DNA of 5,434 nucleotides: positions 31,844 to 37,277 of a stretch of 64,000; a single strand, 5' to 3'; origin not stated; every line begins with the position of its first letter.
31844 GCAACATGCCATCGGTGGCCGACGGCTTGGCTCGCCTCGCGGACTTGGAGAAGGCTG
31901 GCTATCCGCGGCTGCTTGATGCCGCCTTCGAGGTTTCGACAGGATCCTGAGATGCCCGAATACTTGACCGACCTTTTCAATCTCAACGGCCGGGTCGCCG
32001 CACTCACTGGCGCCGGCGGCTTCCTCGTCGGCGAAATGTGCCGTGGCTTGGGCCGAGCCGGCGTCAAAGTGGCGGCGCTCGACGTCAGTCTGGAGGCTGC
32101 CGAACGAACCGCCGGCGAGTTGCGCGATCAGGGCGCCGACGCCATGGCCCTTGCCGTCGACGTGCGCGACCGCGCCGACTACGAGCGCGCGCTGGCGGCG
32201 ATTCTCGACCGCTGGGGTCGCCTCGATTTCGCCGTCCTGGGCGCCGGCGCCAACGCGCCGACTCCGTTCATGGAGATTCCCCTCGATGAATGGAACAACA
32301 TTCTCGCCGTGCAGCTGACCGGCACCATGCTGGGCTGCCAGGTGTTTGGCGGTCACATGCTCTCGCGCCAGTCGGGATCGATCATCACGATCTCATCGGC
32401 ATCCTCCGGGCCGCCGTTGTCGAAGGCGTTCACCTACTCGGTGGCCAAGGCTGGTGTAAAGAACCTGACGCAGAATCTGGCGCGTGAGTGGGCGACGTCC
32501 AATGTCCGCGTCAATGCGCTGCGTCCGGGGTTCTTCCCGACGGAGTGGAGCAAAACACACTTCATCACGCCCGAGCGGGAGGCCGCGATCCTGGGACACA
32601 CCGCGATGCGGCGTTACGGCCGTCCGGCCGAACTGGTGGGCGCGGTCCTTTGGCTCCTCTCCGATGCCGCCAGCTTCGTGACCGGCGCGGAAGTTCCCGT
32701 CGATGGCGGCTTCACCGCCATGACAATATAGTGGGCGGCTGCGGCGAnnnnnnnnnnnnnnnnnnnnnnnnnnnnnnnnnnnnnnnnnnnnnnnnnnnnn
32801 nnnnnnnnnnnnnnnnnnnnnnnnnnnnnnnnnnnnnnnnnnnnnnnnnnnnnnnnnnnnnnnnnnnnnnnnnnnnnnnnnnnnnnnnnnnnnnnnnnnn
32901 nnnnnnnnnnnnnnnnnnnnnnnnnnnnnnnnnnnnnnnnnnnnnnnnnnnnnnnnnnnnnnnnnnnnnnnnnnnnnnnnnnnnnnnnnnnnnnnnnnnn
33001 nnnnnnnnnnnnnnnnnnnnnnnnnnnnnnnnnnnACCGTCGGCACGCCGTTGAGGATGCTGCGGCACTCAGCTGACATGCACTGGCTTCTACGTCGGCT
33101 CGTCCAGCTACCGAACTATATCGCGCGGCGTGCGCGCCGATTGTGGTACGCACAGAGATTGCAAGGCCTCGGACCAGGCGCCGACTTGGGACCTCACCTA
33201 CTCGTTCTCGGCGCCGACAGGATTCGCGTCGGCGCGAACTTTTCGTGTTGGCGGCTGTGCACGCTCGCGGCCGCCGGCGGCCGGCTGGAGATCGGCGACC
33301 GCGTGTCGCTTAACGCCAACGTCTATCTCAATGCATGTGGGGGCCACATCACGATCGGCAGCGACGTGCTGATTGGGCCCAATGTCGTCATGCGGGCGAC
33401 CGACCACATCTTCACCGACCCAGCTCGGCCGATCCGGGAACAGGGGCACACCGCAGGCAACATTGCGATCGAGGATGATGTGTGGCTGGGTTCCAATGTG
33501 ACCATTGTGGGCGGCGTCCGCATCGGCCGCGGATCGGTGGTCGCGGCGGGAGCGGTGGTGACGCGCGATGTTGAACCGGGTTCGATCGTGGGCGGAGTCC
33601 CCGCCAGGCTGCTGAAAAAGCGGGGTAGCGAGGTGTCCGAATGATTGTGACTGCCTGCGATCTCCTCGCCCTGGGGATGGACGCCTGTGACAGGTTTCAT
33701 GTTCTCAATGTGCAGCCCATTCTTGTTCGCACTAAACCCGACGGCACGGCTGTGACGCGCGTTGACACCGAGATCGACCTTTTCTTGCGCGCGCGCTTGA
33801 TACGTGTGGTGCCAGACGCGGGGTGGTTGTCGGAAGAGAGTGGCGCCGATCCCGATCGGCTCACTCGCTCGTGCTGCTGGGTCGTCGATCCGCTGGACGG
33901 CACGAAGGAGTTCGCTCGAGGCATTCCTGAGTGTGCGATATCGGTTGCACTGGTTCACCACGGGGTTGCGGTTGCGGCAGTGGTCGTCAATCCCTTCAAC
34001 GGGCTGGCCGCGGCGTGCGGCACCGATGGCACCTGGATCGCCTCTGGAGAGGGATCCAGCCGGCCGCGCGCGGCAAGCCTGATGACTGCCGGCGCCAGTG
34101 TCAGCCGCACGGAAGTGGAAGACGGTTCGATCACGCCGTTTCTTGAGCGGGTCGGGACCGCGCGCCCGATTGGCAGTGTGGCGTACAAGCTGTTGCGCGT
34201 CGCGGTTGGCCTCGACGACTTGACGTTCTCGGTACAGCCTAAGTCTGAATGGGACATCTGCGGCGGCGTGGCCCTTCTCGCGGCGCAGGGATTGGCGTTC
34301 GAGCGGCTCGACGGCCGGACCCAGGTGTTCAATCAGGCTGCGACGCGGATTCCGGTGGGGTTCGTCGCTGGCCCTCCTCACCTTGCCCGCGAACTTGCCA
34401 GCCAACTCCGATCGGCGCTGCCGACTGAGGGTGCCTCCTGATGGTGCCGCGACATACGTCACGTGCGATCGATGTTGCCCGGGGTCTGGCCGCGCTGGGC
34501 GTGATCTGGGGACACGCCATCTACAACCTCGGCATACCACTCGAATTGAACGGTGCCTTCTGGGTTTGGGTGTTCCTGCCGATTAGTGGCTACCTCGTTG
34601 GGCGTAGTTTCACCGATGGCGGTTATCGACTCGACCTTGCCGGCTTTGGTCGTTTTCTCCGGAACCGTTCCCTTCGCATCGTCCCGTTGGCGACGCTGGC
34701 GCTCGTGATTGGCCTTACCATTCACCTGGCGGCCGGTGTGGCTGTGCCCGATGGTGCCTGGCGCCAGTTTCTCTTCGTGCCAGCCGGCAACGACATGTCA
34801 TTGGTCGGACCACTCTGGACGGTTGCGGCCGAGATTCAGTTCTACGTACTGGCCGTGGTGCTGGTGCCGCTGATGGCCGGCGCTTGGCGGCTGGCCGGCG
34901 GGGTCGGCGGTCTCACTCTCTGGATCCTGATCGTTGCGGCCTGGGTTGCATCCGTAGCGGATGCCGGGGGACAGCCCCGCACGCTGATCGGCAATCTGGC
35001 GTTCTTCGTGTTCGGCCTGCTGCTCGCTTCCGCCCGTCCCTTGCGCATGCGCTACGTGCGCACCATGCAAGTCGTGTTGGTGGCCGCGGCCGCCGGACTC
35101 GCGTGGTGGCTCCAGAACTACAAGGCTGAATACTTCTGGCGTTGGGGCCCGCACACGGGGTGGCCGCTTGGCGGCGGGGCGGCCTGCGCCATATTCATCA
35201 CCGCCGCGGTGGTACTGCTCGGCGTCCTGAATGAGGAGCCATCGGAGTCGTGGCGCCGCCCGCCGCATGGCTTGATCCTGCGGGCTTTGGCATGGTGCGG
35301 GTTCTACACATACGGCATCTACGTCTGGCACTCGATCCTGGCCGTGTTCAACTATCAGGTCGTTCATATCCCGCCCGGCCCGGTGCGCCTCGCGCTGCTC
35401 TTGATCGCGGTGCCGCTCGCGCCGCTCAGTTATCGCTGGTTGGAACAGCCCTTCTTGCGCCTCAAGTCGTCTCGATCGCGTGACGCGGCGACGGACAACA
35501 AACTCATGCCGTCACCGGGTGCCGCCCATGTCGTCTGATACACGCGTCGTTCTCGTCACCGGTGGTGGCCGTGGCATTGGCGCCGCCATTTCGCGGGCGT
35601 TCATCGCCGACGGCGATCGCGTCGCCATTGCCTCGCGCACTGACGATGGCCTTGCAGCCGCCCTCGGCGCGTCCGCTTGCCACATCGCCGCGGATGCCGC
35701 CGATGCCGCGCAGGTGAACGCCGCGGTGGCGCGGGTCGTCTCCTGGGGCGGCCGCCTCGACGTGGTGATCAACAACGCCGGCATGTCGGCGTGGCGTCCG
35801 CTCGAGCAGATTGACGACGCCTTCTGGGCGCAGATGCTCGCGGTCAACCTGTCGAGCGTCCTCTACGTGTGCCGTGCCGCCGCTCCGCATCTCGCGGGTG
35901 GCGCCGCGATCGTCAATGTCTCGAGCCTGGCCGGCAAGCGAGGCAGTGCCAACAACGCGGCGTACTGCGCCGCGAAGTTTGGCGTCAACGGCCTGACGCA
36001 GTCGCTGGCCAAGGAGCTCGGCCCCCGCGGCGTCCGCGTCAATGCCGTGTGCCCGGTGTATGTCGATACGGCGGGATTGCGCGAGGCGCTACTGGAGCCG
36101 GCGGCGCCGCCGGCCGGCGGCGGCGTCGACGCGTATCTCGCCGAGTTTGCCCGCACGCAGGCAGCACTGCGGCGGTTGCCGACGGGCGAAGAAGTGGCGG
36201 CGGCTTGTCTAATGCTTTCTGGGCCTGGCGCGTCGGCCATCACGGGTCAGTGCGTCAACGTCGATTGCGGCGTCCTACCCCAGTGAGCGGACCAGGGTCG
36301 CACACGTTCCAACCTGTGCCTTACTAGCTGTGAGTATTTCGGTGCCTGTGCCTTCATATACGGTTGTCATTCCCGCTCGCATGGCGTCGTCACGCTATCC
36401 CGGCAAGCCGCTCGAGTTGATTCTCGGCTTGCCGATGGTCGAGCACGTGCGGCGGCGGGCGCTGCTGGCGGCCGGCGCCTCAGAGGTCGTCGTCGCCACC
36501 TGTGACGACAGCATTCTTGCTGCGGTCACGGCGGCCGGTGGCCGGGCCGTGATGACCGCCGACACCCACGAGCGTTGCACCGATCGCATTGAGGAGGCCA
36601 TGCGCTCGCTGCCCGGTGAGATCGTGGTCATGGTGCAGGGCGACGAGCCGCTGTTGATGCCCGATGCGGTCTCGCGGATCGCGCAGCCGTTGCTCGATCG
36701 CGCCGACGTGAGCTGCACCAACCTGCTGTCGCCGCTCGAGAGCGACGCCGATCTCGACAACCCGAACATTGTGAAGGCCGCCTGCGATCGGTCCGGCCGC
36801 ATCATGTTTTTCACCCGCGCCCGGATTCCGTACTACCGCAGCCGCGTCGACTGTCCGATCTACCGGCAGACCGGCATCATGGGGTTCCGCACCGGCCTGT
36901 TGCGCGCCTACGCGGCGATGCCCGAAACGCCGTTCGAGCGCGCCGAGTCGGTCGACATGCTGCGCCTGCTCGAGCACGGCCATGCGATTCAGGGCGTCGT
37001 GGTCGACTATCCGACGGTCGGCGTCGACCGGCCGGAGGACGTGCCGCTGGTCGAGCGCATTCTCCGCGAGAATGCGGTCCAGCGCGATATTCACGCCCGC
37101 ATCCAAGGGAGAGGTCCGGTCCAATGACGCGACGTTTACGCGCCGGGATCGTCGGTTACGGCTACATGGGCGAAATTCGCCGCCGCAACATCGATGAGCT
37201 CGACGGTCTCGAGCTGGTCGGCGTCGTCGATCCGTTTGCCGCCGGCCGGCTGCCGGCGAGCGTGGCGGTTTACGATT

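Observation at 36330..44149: Kdo-pathway look-alike in which a pyruvate aldolase takes the place of the PEP-dependent synthase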

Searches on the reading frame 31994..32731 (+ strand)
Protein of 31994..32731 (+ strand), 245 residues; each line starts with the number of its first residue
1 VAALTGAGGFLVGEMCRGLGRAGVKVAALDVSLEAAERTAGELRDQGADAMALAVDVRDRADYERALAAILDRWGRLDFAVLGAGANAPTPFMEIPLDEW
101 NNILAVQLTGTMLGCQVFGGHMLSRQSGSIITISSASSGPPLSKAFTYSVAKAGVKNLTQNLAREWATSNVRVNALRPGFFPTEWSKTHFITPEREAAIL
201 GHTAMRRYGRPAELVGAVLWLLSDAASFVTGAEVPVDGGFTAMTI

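Call 33: search_protein_families(library=ncbifam, proteins=[window:31994-32731:+], max_evalue=0.001)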
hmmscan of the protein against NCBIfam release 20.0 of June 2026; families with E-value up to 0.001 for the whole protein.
window:31994-32731:+ (245 aa): 215 families (the best 25 are shown)
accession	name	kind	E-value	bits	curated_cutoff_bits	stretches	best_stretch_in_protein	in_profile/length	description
NF006132.0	PRK08277.1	subfamily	9.3e-66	222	281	1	1-244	12-278/280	D-mannonate oxidoreductase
NF005559.1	PRK07231.1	subfamily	1.5e-49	168.8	215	1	2-241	7-248/249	glucose 1-dehydrogenase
NF006070.0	PRK08213.1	subfamily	2.2e-48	165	279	1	2-243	15-259/259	gluconate 5-dehydrogenase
NF009466.0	PRK12826.1-2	subfamily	7e-45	153.4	222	1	4-241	8-245/248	3-oxoacyl-ACP reductase FabG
NF004198.0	PRK05653.1-3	equivalog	4.1e-44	150.9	296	1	2-240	10-246/248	3-oxoacyl-ACP reductase FabG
NF004774.0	PRK06114.1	equivalog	4.5e-44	150.7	360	1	1-242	18-261/262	SDR family oxidoreductase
NF005853.0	PRK07774.1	equivalog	9e-44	149.7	303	1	1-241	8-247/250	SDR family oxidoreductase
NF004791.0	PRK06138.1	equivalog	1.5e-43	148.9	312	1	1-242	7-251/252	SDR family oxidoreductase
NF052558.1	MBtsdlDhBudC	equivalog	3.1e-43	148.1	270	1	2-243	6-244/250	meso-2,3-butanediol dehydrogenase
NF004778.0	PRK06124.1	equivalog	8.6e-43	146.6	303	1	1-242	13-254/256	SDR family oxidoreductase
NF005309.0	PRK06841.1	subfamily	6.5e-42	143.8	286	1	1-242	17-254/255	GolD/DthD family dehydrogenase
TIGR01830.1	3oxo_ACP_reduc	equivalog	1.2e-41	142.9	297.75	1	4-240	3-238/239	3-oxoacyl-[acyl-carrier-protein] reductase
NF005681.0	PRK07478.1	subfamily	4e-41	141.1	267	1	2-242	9-251/254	SDR family oxidoreductase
NF005983.0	PRK08085.1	equivalog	2.2e-40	138.9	408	1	14-241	24-251/254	gluconate 5-dehydrogenase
NF004818.0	PRK06172.1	equivalog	4.3e-40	137.6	336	1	2-243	10-253/253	SDR family oxidoreductase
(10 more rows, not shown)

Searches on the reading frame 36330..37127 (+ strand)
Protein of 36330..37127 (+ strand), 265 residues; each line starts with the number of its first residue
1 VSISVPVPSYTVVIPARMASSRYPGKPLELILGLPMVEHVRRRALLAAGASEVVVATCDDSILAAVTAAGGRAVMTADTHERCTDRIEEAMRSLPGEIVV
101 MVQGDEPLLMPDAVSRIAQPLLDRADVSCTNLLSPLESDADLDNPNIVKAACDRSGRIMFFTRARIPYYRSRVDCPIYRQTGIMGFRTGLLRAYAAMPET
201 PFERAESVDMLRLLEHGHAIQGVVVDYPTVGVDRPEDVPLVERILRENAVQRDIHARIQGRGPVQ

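Call 4: search_protein_families(library=pfam, proteins=[window:36330-37127:+], max_evalue=0.01)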
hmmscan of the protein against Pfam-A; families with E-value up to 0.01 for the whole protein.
window:36330-37127:+ (265 aa): 2 families
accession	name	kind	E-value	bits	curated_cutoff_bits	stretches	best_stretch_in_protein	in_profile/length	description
PF02348.25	CTP_transf_3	-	7.7e-38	130.9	22.6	1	12-219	2-216/217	Cytidylyltransferase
PF12804.13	NTP_transf_3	-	1.7e-07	32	27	1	25-128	15-119/160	MobA-like NTP transferase domain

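Call 11: search_protein_families(library=ncbifam, proteins=[window:36330-37127:+], max_evalue=0.001)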
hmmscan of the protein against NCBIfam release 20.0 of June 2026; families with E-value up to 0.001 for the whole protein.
window:36330-37127:+ (265 aa): 11 families
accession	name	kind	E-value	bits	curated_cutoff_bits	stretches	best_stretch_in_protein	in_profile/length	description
NF009905.0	PRK13368.1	subfamily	2.1e-79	266.3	255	1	10-248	3-241/243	3-deoxy-manno-octulosonate cytidylyltransferase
NF003952.0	PRK05450.1-5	subfamily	3.1e-72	242.7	193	1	10-248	3-248/250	3-deoxy-manno-octulosonate cytidylyltransferase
NF003950.0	PRK05450.1-3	subfamily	2.4e-59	200.7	234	1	10-248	3-245/248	3-deoxy-manno-octulosonate cytidylyltransferase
NF003948.0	PRK05450.1-1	equivalog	2.2e-52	177.7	281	1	11-247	7-245/248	3-deoxy-manno-octulosonate cytidylyltransferase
TIGR00466.1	kdsB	equivalog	4.3e-49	167.1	155.2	1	9-238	2-240/241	3-deoxy-manno-octulosonate cytidylyltransferase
NF010936.0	PRK14356.1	equivalog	2.3e-05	23.5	666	0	17-129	18-130/456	bifunctional UDP-N-acetylglucosamine diphosphorylase/glucosamine-1-phosphate N-acetyltransferase GlmU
TIGR03584.1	PseF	equivalog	7.8e-05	22.4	205.7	1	13-76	3-65/222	pseudaminic acid cytidylyltransferase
NF010933.0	PRK14353.1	equivalog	0.00025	19.8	505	1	16-129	17-132/453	bifunctional UDP-N-acetylglucosamine diphosphorylase/glucosamine-1-phosphate N-acetyltransferase GlmU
TIGR01173.1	glmU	equivalog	0.00039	19.4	366.85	1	17-119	13-115/452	bifunctional UDP-N-acetylglucosamine diphosphorylase/glucosamine-1-phosphate N-acetyltransferase GlmU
TIGR03552.1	F420_cofC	equivalog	0.00058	19.5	105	1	35-119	31-115/196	2-phospho-L-lactate guanylyltransferase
NF010932.0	PRK14352.1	equivalog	0.001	17.9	611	0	17-119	19-124/488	bifunctional UDP-N-acetylglucosamine diphosphorylase/glucosamine-1-phosphate N-acetyltransferase GlmU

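Call 28: search_solved_structures(query=window:36330-37127:+, max_evalue=0.00001, show_alignments=1)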
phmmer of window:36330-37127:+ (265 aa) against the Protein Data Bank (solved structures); distinct sequences matched with E-value up to 0.00001: 13.
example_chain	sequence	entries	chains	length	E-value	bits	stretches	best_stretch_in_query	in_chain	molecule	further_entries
3oam_A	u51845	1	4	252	3.8e-46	161.2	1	9-249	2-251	3-deoxy-manno-octulosonate cytidylyltransferase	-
1gq9_A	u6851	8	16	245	2.7e-43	151.8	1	11-247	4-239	3-DEOXY-MANNO-OCTULOSONATE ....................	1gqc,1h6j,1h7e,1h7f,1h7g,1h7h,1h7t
8ees_A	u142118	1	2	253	3.3e-43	151.6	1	10-243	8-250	3-deoxy-manno-octulosonate cytidylyltransferase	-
1vh3_A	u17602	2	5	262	5.3e-42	147.6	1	9-251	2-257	3-deoxy-manno-octulosonate cytidylyltransferase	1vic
4xwi_A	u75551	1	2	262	6e-42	147.4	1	9-245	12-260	3-deoxy-manno-octulosonate cytidylyltransferase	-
3duv_A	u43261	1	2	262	6.1e-42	147.4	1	9-250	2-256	3-deoxy-manno-octulosonate cytidylyltransferase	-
1vh1_A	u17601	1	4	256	7.4e-42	147.1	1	9-245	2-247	3-deoxy-manno-octulosonate cytidylyltransferase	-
3k8d_A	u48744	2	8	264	1.1e-41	146.6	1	9-242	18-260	3-deoxy-manno-octulosonate cytidylyltransferase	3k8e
3jtj_A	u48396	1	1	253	6.5e-41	144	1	9-245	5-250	3-deoxy-manno-octulosonate cytidylyltransferase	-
3tqd_A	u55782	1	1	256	2.6e-38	135.5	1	10-241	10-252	3-deoxy-manno-octulosonate cytidylyltransferase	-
4fcu_A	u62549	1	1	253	8.2e-35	124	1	12-239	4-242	3-deoxy-manno-octulosonate cytidylyltransferase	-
3pol_A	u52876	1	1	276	9.7e-35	123.8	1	12-238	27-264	3-deoxy-manno-octulosonate cytidylyltransferase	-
2y6p_A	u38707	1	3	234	5.1e-28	101.8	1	11-246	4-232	3-DEOXY-MANNO-OCTULOSONATE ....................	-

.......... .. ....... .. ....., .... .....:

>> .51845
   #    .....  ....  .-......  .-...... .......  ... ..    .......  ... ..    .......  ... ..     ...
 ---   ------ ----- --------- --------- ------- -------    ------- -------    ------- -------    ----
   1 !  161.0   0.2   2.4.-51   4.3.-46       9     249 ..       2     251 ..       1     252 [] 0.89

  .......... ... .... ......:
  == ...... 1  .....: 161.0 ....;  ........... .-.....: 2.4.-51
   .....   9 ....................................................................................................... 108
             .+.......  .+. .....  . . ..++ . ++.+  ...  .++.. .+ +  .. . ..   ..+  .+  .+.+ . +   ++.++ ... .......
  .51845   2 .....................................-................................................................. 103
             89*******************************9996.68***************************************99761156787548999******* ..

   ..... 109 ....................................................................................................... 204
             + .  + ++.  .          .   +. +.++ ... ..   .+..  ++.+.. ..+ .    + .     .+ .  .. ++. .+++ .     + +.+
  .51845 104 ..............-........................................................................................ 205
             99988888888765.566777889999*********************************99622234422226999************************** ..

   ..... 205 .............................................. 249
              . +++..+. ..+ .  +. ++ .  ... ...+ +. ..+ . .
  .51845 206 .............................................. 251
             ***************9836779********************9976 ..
